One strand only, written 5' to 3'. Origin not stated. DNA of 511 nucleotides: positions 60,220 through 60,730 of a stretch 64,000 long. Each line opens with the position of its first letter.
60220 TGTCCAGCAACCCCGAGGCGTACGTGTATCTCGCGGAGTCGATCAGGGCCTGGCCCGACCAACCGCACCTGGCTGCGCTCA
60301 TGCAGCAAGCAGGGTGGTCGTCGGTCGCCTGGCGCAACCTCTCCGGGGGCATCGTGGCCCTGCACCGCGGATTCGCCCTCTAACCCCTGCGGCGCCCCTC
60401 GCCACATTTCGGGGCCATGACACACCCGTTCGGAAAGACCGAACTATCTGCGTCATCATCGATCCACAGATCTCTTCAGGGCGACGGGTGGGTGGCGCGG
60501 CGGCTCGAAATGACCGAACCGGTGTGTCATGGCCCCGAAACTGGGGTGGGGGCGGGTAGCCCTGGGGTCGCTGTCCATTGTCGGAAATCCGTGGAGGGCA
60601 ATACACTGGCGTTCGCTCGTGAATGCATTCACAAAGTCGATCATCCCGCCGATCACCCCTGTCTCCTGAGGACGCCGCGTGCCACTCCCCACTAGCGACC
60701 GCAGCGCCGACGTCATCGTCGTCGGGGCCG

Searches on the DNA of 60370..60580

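Call 67: search_rna_families(source=window, start=60370, end=60580, threshold=evalue, max_evalue=5)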
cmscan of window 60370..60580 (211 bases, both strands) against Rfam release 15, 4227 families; matches with E-value up to 5: 4.
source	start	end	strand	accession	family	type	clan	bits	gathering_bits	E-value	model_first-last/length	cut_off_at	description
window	60370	60559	-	RF02532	MNV_3UTR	Cis-reg;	-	15.7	70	0.15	1-162/222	3'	Murine norovirus 3'UTR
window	60436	60465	-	RF01278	SNORD109A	Gene; snRNA; snoRNA; CD-box;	CL00069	15.2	35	1.5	1-67/67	no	Small nucleolar RNA SNORD109A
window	60377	60463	-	RF01276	sR53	Gene; snRNA; snoRNA; CD-box;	-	10.9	49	2.4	1-60/60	no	Small nucleolar RNA sR53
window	60528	60580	+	RF02133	HOXB13-AS1_2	Gene; lncRNA;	-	10.7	40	3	1-40/81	3'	HOXB13 antisense RNA 1 conserved region 2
